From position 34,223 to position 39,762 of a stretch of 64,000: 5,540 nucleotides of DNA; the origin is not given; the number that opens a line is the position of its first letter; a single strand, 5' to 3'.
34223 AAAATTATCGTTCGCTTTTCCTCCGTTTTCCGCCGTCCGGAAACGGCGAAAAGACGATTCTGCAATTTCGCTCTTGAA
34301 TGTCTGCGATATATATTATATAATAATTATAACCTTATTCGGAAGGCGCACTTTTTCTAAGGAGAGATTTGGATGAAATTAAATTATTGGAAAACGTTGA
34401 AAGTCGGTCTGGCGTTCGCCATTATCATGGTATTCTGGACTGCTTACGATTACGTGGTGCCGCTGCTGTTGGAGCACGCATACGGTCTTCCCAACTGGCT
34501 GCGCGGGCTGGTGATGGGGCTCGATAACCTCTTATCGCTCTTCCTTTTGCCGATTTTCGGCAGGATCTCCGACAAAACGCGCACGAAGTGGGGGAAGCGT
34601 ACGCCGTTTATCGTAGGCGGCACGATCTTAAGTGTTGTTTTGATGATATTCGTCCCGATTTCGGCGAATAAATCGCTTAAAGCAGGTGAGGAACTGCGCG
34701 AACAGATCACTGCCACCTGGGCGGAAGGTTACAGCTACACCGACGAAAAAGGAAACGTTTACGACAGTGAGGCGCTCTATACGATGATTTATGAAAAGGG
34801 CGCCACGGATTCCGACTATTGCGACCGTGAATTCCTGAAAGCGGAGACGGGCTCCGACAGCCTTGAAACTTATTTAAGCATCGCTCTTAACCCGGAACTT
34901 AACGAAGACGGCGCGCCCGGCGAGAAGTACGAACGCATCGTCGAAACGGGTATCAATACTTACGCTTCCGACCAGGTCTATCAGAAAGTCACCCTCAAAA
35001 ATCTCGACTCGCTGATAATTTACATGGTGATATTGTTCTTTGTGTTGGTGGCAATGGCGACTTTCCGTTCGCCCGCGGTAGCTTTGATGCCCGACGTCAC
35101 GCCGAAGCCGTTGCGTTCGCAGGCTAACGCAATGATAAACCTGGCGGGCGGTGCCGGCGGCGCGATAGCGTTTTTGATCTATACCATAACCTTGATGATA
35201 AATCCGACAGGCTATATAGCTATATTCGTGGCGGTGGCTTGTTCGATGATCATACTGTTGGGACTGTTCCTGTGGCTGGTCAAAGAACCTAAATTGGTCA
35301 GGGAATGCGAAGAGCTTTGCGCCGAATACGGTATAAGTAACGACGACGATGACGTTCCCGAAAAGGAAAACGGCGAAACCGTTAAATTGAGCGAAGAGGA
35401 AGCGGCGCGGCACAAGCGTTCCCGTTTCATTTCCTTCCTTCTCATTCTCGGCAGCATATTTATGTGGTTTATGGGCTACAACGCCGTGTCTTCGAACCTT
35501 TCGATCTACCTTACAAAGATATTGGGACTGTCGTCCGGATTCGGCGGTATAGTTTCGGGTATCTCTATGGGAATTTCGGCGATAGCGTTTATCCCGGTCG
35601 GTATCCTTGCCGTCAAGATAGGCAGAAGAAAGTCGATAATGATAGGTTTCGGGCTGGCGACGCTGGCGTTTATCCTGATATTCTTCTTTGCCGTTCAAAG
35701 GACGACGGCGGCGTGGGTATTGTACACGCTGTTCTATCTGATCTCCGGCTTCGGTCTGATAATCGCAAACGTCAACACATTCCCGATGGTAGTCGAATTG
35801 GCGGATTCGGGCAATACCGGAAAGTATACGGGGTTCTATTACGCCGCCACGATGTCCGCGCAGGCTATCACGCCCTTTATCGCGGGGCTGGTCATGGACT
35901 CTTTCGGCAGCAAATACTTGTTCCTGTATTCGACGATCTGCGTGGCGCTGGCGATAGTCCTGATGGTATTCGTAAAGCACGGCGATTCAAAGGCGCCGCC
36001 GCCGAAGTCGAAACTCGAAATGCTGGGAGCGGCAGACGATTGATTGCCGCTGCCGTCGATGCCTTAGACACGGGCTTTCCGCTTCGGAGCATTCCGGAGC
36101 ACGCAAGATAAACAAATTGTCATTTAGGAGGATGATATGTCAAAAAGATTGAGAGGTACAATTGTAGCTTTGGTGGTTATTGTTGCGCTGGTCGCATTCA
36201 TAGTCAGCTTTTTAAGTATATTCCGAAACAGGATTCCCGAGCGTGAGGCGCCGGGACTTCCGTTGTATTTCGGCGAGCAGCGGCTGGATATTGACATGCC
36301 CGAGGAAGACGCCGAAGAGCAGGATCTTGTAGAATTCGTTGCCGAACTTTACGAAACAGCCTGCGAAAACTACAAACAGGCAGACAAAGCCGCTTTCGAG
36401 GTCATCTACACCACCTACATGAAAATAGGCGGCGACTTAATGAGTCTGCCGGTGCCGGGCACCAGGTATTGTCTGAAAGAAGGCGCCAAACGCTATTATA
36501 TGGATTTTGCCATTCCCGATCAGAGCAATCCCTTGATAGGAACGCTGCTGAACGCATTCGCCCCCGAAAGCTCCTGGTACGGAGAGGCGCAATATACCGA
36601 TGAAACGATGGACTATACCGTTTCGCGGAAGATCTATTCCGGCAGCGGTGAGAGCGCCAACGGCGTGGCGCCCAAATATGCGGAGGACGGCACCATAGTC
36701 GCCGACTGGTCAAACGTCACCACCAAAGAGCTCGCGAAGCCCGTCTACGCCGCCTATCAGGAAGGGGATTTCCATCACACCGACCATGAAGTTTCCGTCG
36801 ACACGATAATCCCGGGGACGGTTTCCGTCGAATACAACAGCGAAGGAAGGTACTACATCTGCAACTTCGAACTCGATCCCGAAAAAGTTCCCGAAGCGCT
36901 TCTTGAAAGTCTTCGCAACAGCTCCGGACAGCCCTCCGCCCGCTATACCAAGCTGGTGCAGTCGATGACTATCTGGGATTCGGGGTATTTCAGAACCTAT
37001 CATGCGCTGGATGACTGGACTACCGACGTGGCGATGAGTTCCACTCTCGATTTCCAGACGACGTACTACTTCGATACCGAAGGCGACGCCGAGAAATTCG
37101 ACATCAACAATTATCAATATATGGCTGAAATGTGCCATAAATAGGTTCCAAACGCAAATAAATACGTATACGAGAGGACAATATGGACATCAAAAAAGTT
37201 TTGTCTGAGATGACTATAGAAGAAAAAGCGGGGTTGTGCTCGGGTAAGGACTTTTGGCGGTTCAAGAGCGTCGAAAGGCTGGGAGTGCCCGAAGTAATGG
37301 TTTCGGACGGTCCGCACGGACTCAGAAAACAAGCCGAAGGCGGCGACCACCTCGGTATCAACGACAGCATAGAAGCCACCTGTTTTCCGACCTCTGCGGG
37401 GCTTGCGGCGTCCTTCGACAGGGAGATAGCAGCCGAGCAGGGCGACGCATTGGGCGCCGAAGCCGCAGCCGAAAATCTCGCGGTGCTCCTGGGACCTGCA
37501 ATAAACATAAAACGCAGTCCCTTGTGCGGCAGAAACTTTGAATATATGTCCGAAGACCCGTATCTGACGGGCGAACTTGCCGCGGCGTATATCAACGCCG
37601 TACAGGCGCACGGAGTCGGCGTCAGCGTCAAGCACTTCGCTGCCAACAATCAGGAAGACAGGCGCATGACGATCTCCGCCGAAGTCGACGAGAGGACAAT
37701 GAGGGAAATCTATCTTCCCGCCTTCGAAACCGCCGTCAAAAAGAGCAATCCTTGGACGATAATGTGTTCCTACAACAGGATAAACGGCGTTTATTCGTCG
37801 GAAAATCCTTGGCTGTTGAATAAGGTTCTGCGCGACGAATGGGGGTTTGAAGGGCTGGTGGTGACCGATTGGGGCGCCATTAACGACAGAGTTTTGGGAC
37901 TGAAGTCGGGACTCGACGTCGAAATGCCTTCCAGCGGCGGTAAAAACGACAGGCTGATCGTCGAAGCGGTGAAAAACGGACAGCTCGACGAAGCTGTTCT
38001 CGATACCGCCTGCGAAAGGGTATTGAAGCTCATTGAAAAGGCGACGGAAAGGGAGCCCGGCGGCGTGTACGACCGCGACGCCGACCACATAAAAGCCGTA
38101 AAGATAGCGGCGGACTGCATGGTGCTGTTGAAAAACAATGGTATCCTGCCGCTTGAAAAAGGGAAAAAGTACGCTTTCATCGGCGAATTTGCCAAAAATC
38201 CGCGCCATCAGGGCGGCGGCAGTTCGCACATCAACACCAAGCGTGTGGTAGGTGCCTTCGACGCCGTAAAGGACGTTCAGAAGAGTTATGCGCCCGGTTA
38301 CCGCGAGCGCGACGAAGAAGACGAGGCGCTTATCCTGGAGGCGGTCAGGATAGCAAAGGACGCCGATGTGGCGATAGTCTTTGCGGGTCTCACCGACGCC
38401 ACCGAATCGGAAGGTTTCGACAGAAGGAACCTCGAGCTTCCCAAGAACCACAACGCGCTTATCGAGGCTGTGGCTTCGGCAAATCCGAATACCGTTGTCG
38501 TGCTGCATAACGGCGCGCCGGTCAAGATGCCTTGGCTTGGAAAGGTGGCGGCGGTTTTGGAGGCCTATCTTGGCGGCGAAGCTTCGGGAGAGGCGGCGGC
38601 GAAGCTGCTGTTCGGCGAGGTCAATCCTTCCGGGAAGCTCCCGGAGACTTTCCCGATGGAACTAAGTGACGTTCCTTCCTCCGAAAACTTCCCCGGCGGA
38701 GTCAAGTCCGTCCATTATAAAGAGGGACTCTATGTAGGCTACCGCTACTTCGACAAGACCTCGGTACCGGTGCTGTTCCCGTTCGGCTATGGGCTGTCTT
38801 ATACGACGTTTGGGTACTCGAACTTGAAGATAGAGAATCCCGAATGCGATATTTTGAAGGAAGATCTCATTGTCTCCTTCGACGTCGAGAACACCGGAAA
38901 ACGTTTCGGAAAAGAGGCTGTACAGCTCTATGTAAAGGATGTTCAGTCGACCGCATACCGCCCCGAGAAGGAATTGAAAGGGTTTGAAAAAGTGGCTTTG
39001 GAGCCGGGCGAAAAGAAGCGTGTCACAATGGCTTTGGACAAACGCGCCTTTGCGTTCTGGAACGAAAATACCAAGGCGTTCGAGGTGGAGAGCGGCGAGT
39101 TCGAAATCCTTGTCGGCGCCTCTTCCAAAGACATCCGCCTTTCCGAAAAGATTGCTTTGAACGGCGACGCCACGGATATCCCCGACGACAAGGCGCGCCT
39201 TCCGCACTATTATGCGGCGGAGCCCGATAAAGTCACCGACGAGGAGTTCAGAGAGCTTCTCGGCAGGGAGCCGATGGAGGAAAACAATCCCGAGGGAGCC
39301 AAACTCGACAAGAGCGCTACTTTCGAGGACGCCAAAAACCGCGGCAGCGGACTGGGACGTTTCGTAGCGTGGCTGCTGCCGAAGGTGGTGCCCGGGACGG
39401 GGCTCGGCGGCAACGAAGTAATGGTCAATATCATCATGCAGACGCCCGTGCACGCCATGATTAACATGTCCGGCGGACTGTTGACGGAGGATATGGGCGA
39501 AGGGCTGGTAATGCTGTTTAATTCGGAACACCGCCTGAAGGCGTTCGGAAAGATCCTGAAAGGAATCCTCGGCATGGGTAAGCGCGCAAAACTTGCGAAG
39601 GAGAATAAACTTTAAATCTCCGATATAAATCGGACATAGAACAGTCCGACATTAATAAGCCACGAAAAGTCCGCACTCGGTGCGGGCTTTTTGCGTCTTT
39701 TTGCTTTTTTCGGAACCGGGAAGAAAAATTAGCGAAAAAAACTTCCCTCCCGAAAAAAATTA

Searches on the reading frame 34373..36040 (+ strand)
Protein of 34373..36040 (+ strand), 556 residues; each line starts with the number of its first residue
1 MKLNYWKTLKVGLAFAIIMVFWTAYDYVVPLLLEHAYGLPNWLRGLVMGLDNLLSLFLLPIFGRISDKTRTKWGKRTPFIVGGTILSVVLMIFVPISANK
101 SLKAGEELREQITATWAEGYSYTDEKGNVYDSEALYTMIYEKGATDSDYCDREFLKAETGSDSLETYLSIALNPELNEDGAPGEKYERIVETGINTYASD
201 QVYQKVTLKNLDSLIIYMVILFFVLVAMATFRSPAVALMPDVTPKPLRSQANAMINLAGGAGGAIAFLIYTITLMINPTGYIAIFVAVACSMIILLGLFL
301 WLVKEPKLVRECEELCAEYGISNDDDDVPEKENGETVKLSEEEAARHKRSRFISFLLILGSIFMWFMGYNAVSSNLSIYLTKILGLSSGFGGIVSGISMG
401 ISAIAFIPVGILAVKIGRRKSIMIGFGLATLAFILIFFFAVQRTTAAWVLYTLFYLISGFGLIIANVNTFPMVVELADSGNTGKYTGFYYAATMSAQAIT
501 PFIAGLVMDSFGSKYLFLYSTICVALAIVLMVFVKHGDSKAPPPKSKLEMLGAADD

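Call 41: search_protein_families(library=pfam, proteins=[window:34373-36040:+], max_evalue=0.00001)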
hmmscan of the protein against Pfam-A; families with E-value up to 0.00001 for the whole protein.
window:34373-36040:+ (556 aa): 5 families
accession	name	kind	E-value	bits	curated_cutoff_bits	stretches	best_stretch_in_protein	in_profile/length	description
PF07690.21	MFS_1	-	3.9e-50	171.2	33.4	3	216-492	87-338/347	Major Facilitator Superfamily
PF13347.12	MFS_2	-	1e-14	54.4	27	1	17-100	8-93/427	MFS/sugar transport protein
PF12832.13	MFS_1_like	-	1.1e-13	51.4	25.2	1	37-518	29-372/373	MFS_1 like family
PF00083.30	Sugar_tr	-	3.4e-11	43.1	22.3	1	238-534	126-437/452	Sugar (and other) transporter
PF03209.21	PUCC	-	2.3e-06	27.4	21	0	38-97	11-69/401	PUCC protein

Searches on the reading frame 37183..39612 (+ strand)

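Call 41: search_protein_families(library=pfam, proteins=[window:37183-39612:+], max_evalue=0.00001)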
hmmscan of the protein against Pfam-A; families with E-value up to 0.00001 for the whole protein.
window:37183-39612:+ (810 aa): 3 families
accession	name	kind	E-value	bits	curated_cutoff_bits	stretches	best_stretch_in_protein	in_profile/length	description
PF01915.27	Glyco_hydro_3_C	-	2.8e-58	197.6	31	1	313-540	1-200/200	Glycosyl hydrolase family 3 C-terminal domain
PF00933.27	Glyco_hydro_3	-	1.1e-38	133.9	27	1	62-283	78-316/316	Glycosyl hydrolase family 3 N terminal domain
PF14310.12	Fn3-like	-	1.6e-27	95.9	25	1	578-648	1-71/71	Fibronectin type III-like domain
